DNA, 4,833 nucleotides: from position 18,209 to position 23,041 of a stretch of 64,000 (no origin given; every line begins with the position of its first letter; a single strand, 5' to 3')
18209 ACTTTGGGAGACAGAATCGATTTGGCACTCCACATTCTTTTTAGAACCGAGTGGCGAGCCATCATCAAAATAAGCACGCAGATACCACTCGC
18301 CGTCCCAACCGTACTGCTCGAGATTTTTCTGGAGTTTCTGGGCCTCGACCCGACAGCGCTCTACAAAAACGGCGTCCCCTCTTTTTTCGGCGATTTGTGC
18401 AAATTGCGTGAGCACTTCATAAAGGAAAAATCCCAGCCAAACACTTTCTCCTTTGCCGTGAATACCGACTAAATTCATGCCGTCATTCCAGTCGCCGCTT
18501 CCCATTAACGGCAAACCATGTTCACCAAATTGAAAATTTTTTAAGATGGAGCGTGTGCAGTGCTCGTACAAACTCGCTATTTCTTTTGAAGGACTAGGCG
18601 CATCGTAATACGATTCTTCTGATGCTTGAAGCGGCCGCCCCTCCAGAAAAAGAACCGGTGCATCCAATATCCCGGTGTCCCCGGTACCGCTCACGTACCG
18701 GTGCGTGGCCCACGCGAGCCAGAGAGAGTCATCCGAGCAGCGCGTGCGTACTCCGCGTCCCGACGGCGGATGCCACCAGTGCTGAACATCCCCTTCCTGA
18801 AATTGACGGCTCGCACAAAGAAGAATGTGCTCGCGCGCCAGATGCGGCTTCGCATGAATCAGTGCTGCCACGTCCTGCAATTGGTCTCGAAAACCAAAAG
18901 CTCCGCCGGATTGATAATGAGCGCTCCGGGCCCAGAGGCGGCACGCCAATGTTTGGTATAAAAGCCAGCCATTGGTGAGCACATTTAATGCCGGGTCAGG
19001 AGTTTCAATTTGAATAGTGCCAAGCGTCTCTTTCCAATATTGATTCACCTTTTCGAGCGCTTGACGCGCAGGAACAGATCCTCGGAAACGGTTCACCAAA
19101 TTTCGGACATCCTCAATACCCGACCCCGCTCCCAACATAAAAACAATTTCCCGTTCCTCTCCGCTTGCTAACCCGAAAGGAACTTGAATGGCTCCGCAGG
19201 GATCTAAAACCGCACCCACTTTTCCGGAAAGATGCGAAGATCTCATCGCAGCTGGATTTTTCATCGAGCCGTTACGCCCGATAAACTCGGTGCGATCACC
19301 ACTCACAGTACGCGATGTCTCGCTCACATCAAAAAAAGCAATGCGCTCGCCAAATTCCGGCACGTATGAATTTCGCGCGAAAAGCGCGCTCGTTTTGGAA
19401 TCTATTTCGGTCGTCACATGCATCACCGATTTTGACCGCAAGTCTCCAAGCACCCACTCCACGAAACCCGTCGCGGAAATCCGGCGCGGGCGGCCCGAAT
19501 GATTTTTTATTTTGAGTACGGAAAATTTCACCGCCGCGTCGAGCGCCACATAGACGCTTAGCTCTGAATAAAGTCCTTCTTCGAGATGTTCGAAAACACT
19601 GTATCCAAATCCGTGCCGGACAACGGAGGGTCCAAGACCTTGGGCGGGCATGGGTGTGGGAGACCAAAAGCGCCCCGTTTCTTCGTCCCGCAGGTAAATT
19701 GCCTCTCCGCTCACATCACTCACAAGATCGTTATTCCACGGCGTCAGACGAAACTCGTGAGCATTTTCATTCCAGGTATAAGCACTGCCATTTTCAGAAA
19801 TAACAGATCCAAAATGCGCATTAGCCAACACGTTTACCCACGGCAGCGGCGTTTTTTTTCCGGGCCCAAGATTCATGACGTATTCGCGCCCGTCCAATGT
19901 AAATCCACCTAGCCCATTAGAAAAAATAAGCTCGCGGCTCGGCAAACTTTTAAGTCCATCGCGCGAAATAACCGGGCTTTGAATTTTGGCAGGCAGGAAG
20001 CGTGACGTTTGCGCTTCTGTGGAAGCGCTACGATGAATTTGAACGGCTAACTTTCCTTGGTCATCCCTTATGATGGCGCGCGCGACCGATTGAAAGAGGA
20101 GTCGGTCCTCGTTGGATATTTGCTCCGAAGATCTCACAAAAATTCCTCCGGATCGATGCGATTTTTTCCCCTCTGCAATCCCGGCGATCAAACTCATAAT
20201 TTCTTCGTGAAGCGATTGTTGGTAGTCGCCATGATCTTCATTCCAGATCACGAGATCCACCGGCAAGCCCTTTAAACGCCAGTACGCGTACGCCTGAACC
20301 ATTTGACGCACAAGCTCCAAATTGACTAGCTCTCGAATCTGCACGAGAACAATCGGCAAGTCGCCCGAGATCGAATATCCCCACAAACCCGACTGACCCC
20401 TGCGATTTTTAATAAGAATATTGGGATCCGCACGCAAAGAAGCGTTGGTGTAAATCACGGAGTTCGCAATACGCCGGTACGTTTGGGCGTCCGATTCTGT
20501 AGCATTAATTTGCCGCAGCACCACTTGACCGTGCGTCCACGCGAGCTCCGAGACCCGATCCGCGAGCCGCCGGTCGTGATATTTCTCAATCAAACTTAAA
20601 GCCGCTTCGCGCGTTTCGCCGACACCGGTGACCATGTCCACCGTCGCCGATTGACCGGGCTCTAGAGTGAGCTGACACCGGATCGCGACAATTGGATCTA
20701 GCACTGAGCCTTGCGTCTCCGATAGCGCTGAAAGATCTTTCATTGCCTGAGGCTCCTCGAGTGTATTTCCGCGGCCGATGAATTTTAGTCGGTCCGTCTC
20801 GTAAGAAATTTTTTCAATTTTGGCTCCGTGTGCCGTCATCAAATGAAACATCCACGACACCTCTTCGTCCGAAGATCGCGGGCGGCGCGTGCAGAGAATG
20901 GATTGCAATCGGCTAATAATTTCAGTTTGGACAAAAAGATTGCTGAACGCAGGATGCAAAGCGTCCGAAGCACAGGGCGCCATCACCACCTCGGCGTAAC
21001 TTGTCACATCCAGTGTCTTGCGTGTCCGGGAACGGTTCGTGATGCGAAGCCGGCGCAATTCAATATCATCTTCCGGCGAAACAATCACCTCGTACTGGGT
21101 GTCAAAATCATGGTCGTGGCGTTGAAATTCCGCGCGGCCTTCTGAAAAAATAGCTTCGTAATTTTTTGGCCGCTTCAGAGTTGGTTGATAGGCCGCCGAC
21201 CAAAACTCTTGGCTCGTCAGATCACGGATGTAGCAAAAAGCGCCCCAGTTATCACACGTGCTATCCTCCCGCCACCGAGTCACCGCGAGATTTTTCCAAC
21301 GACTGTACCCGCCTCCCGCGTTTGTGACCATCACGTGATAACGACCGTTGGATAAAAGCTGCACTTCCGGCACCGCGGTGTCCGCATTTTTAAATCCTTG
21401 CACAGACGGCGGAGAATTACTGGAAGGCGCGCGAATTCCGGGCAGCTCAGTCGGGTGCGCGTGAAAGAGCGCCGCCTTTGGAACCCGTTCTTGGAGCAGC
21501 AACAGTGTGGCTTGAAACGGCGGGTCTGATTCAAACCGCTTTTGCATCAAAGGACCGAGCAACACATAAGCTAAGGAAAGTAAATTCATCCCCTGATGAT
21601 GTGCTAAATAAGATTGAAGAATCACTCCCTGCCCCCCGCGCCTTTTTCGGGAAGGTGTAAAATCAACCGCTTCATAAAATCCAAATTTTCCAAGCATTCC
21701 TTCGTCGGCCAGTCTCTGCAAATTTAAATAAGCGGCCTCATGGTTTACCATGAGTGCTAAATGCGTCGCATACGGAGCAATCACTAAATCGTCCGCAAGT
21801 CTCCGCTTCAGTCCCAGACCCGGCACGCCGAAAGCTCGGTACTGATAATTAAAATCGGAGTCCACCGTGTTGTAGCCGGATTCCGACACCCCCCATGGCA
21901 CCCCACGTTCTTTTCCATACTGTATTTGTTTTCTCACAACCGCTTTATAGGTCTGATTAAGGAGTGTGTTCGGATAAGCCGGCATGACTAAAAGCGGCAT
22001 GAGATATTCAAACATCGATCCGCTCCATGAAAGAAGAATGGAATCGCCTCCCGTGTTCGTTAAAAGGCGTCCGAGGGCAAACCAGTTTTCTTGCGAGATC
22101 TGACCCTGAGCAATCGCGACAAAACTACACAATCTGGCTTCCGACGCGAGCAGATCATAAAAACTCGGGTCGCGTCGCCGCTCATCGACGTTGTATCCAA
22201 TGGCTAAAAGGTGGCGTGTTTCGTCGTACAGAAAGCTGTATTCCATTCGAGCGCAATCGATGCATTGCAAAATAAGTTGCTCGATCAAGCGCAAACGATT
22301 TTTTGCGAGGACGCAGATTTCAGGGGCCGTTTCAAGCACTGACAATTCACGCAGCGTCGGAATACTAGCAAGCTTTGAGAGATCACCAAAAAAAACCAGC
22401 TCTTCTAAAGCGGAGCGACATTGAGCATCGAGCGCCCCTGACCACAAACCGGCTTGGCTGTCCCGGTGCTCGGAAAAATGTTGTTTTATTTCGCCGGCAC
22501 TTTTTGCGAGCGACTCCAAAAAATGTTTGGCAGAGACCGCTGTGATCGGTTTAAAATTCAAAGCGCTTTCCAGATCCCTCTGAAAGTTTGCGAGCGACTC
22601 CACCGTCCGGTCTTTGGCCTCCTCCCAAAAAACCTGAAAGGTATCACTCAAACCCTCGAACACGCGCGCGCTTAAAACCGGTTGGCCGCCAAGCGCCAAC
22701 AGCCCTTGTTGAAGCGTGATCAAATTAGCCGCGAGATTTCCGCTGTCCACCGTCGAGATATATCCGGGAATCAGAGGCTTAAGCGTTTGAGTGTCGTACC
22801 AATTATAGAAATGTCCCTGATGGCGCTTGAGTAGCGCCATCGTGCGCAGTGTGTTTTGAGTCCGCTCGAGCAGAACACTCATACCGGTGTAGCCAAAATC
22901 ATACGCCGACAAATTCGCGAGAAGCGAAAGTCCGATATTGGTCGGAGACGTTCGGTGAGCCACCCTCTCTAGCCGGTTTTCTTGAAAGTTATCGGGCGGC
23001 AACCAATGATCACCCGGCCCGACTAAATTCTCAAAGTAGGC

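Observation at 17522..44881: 27-kb single-strand envelope polysaccharide super-operon that ends in a cyclic-glucan-synthase-like giant gene and lacks an NdvA/Cgt-type ABC exporter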

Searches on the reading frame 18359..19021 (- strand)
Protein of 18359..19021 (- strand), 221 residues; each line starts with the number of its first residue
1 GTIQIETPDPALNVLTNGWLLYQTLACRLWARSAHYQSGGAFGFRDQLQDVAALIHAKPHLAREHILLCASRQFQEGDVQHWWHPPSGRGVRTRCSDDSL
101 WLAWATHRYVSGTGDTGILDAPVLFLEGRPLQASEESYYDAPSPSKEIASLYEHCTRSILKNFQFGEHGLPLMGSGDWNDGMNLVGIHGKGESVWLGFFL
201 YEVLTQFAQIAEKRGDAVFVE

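Call 38: search_solved_structures(query=window:18359-19021:-, max_evalue=1e-10, show_alignments=2)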
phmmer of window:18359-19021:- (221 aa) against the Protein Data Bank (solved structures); distinct sequences matched with E-value up to 1e-10: 15.
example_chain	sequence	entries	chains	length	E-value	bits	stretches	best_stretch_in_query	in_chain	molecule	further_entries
8rf9_A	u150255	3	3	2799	2.5e-73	249.6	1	1-217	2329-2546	Cyclic beta 1-2 glucan synthetase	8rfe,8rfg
8rf0_A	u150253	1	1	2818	2.6e-73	249.6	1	1-217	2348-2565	Cyclic beta-(1,2)-glucan synthase NdvB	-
8ho9_A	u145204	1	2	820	2.3e-24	89.4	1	5-185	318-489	Cellobiose phosphorylase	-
3afj_A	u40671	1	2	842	3.2e-24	88.9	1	2-185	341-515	Cellobiose Phosphorylase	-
3act_A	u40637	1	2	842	3.2e-24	88.9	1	2-185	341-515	Cellobiose Phosphorylase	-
2cqs_A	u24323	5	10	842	3.2e-24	88.9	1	2-185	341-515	Cellobiose Phosphorylase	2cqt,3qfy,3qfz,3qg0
3s4c_A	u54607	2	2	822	3.8e-24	88.7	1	2-184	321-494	Lactose Phosphorylase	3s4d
3rrs_A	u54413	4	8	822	3.9e-24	88.6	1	2-184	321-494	Cellobiose phosphorylase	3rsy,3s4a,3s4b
8hob_A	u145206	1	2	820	8.2e-24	87.6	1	5-184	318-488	Cellobiose phosphorylase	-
3qde_A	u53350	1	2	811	1.5e-23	86.7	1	5-184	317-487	Cellobiose phosphorylase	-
8ho7_A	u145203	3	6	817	1.6e-23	86.7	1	5-184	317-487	Cellobiose phosphorylase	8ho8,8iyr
3acs_A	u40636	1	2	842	7.5e-23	84.4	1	2-185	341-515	Cellobiose Phosphorylase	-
1v7v_A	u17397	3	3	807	1.8e-17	66.8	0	3-85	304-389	chitobiose phosphorylase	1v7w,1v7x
8bou_A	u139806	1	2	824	1.3e-15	60.8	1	3-219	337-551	N,N'-diacetylchitobiose phosphorylase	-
4zle_A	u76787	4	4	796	1.3e-11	47.7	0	1-214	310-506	Putative b-glycan phosphorylase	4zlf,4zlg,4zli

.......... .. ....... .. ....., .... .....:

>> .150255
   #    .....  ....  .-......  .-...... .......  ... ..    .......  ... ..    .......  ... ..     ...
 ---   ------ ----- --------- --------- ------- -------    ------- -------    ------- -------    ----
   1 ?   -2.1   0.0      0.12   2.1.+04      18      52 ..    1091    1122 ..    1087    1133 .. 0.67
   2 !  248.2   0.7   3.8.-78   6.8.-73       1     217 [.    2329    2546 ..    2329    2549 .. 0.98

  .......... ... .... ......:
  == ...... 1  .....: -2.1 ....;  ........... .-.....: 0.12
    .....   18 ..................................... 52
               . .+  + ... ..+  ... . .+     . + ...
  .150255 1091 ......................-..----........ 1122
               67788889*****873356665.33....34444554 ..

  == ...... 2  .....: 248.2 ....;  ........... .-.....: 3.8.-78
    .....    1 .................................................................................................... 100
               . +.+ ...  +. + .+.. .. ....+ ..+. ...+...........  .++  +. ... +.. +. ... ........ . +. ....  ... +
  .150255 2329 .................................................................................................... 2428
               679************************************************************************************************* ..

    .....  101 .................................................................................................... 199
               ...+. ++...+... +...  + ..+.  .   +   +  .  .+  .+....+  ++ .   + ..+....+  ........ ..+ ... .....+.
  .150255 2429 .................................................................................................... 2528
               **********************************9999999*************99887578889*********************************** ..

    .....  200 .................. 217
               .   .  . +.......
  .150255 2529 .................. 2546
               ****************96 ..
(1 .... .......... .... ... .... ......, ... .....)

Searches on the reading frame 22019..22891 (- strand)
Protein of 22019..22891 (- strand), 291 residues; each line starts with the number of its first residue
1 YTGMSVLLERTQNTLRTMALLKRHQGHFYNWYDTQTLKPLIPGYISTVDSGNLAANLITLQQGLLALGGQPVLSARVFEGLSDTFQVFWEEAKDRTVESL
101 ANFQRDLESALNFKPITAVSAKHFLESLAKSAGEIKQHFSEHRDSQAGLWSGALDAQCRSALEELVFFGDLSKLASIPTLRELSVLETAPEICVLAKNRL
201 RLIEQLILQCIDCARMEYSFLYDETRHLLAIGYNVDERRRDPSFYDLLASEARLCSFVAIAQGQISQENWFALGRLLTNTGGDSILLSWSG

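Call 37: search_solved_structures(query=window:22019-22891:-, max_evalue=1e-10, show_alignments=3)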
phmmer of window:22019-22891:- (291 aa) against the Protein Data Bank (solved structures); distinct sequences matched with E-value up to 1e-10: 3.
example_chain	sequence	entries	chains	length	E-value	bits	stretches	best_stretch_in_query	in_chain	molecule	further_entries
8wy1_A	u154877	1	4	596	3.7e-38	134.9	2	214-291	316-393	Glycosyltransferase 36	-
8rf9_A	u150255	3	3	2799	2e-32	116.1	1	7-291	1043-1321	Cyclic beta 1-2 glucan synthetase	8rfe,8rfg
8rf0_A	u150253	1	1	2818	2.1e-32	116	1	7-291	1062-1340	Cyclic beta-(1,2)-glucan synthase NdvB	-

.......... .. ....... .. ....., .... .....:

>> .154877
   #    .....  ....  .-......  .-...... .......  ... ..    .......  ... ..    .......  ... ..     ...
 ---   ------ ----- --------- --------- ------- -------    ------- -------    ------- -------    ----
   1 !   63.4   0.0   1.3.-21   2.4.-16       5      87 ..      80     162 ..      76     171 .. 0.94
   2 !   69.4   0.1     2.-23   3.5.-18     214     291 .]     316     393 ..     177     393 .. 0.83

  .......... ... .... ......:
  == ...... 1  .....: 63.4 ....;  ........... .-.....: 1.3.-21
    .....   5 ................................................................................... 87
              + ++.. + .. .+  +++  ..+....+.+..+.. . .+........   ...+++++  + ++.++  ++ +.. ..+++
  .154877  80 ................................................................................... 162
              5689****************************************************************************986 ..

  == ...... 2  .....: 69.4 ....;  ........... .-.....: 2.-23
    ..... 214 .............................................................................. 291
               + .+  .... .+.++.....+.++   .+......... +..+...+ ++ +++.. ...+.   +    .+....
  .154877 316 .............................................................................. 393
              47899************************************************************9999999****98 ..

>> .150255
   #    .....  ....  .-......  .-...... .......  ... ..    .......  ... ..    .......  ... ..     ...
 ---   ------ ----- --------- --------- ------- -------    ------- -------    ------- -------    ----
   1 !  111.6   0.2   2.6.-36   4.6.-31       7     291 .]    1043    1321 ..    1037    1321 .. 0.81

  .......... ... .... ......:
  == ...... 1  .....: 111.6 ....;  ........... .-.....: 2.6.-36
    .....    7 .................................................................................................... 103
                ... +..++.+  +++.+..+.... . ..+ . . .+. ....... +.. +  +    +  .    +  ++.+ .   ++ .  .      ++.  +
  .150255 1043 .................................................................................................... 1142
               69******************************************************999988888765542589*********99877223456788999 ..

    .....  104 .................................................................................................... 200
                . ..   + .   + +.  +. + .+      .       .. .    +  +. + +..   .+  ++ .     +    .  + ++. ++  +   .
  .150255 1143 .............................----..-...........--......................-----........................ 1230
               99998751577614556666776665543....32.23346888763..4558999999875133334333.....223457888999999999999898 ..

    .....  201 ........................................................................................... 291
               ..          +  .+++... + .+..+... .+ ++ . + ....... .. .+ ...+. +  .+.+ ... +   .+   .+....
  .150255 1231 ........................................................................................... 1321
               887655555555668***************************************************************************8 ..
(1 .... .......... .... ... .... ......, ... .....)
